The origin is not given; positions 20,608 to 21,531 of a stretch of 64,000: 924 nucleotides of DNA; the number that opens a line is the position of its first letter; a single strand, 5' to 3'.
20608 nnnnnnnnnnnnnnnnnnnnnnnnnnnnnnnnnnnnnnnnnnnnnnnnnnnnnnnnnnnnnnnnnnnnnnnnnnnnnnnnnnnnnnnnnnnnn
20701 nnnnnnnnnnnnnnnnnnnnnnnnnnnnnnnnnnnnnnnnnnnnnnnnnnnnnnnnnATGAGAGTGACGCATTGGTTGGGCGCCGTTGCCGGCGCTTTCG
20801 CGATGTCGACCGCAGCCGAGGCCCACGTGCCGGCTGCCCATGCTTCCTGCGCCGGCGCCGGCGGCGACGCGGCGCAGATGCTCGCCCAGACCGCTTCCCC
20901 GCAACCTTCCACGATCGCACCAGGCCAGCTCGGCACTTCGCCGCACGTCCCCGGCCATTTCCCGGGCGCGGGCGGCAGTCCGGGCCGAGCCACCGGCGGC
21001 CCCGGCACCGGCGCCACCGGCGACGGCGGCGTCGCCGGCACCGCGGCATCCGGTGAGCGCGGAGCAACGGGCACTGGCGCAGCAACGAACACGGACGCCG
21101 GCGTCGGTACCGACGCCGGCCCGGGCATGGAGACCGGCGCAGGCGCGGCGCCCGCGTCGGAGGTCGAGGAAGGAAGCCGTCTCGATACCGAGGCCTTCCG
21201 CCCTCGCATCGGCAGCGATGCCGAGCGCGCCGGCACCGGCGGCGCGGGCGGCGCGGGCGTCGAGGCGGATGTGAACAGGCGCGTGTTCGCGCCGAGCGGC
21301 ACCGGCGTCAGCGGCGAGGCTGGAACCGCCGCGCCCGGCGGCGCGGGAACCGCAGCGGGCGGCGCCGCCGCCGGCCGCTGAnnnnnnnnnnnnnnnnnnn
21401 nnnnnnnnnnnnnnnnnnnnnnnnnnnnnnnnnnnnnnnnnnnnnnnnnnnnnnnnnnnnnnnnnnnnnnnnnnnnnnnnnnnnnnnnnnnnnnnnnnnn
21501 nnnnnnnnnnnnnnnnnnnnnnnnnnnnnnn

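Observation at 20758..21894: Two tandem secreted low-complexity Gly/Ala/Thr proteins, the second ending in a (GTGS)n microsatellite-encoded tail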

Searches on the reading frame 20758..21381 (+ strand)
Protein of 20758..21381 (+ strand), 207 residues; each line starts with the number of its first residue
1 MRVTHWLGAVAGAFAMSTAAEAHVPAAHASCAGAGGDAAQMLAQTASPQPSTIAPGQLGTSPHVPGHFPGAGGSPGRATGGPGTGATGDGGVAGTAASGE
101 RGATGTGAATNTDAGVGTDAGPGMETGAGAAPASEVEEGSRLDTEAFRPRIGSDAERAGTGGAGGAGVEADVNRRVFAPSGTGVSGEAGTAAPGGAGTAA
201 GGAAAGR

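Call 5: search_protein_families(library=pfam, proteins=[window:20758-21381:+], max_evalue=1)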
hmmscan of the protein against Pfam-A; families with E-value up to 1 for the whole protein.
window:20758-21381:+ (207 aa): 0 families

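Call 6: search_protein_families(library=ncbifam, proteins=[window:20758-21381:+], max_evalue=1)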
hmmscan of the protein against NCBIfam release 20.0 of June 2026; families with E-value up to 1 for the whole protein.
window:20758-21381:+ (207 aa): 0 families

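Call 11: find_homologous_proteins(query=window:20758-21381:+, max_evalue=0.001)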
Query window:20758-21381:+: 8000 candidates shared short words with the query, none scored E <= 0.001.

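Call 26: search_protein_representatives(protein=window:20758-21381:+)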
Query: 207 residues. Proteins with E-value up to 0.001 (for the whole library): 0; up to 1e-10: 0; up to 1e-30: 0. The best 0 are listed.

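Call 30: list_cluster_members(proteins=[window:20758-21381:+, window:21430-21894:+, L086:1602-2288:-])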
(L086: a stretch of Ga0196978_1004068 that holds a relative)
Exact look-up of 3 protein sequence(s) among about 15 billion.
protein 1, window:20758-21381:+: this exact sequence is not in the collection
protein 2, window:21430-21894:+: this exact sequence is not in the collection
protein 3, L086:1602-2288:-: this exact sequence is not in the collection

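Call 31: list_cluster_members(proteins=[window:20758-21378:+, window:21430-21891:+, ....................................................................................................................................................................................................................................])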
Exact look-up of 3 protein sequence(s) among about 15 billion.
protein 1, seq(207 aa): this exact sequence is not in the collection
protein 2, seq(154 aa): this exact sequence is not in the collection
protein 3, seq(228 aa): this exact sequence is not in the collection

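Call 37: predict_structure(protein=window:20758-21381:+)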
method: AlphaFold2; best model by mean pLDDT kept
length: 207 residues; sequences in the alignment: 1
mean_pLDDT: 46.0   pTM: 0.13
mean pLDDT of the five models: 46.0, 45.5, 42.7, 40.9, 39.3
residues with pLDDT >= 90: 0; 70-90: 0; 50-70: 58; < 50: 149
segments of 3 or more residues with pLDDT < 50: 15-30, 33-35, 38-42, 45-48, 58-61, 63-66, 70-88, 90-117, 126-131, 133-135, 154-156, 161-170, 172-175, 178-205
pLDDT, mean of each block of 10 residues (from residue 1): 53 50 43 50 48 49 47 41 41 39 42 47 48 51 57 50 44 47 39 38 42
secondary structure, 60 per line:
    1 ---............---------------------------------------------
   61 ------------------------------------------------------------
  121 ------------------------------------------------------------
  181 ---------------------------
elements in order: H4-15

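Call 47: search_solved_structures(query=window:20758-21381:+, max_evalue=10)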
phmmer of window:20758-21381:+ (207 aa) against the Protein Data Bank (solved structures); distinct sequences matched with E-value up to 10: 0.

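Call 58: search_dna_similar(query=window:20758-21378:+, collection=plasmids, mode=protein, max_evalue=0.001, max_rows=10)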
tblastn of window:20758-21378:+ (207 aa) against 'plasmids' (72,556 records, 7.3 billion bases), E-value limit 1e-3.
No match.
